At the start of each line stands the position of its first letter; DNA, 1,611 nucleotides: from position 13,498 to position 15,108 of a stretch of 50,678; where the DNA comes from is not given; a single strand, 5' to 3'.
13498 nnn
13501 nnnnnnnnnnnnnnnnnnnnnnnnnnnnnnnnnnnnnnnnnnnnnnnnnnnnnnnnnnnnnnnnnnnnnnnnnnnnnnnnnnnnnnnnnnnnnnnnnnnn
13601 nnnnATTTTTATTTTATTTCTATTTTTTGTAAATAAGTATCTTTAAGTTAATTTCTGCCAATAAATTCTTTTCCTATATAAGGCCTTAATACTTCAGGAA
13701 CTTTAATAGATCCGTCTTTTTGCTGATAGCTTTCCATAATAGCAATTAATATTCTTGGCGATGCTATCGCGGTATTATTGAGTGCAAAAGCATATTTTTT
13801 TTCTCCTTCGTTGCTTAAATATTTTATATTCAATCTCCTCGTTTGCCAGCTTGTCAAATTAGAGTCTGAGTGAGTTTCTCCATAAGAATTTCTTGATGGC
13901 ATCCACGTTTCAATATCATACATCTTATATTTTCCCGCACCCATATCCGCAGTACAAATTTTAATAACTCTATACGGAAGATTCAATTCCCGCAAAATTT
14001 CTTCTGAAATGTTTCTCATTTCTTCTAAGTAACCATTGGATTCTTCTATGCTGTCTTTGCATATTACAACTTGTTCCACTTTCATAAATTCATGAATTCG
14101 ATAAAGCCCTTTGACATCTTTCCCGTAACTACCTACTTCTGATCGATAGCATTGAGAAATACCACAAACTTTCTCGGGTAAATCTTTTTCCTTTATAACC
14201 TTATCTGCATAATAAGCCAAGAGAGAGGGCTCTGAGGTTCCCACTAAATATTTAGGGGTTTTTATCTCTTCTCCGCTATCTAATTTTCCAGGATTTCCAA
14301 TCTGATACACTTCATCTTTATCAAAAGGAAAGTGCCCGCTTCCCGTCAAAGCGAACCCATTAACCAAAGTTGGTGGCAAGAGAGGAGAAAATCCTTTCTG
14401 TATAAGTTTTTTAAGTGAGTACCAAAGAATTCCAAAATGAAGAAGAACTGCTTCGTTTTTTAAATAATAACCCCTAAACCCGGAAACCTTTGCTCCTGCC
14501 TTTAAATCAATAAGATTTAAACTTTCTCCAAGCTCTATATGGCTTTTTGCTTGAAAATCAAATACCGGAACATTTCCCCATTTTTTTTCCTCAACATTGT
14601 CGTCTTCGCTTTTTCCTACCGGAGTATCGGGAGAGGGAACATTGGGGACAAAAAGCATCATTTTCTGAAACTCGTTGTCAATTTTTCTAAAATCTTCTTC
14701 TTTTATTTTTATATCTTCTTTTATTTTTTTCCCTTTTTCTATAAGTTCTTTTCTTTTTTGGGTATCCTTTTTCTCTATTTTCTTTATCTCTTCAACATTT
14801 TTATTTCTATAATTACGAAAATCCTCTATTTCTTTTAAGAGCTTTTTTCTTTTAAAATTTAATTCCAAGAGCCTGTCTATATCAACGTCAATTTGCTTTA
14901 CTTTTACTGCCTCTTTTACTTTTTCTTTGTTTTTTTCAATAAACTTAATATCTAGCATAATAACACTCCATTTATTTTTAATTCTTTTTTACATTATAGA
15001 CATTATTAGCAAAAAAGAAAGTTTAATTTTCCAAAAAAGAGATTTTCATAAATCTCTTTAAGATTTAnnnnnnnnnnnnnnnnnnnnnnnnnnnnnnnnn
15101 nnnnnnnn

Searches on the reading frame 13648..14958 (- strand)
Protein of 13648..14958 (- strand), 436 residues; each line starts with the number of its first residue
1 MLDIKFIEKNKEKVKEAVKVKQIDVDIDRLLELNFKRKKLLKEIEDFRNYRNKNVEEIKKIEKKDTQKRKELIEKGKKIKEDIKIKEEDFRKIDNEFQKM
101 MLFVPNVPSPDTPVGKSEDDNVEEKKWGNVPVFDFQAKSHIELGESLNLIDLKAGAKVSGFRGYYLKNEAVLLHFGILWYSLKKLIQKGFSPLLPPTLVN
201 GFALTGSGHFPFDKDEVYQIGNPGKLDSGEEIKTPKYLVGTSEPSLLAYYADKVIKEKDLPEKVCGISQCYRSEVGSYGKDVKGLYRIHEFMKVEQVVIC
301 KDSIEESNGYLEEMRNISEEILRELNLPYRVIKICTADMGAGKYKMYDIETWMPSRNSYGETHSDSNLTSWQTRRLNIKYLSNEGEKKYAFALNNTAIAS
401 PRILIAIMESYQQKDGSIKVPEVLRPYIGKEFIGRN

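Call 36: search_protein_families(library=pfam, proteins=[window:13648-14958:-], max_evalue=0.001)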
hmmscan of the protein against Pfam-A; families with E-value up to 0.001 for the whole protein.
window:13648-14958:- (436 aa): 2 families
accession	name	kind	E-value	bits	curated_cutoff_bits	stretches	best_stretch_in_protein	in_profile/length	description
PF00587.30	tRNA-synt_2b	-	3.1e-29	102.7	29.3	1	234-411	9-179/179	tRNA synthetase class II core domain (G, H, P, S and T)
PF02403.27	Seryl_tRNA_N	-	1.2e-19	71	28.2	1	1-108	1-108/108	Seryl-tRNA synthetase N-terminal domain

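Call 63: find_homologous_proteins(query=window:13648-14958:-, max_evalue=1e-30)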
Query window:13648-14958:- (436 aa): 7951 proteins with E <= 1e-30 among 8000 candidates; the best 120 are listed.
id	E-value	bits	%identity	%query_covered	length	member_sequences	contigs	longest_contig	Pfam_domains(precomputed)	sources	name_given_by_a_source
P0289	1.3e-287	971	100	100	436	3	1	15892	PF00587.31,PF02403.28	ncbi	-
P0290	1.8e-218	744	76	100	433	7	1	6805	PF00587.31,PF02403.28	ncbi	-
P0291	5.2e-217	739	75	99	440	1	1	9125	PF00587.31,PF02403.28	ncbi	-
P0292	2.0e-216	737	76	98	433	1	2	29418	PF00587.31,PF02403.28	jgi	jgi:seryl-tRNA synthetase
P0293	2.9e-216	736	75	99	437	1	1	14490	PF00587.31,PF02403.28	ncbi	-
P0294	4.0e-216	736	73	98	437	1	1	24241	PF00587.31,PF02403.28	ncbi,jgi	-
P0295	4.0e-216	736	73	98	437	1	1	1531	PF00587.31,PF02403.28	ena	-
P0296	1.1e-215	735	75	99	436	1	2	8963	PF00587.31,PF02403.28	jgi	jgi:seryl-tRNA synthetase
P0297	6.7e-214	729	74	99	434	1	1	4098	PF00587.31,PF02403.28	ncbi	-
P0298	2.4e-213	727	74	98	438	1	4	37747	PF00587.31,PF02403.28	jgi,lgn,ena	jgi:seryl-tRNA synthetase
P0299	4.0e-212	723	74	98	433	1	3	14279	PF00587.31,PF02403.28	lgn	-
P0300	1.7e-211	721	73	99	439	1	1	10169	PF00587.31,PF02403.28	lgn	-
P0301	2.1e-211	720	72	99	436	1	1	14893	PF00587.31,PF02403.28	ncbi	-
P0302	2.3e-211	720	73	98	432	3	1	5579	PF00587.31,PF02403.28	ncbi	-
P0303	1.7e-210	717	72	100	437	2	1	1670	PF00587.31,PF02403.28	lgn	-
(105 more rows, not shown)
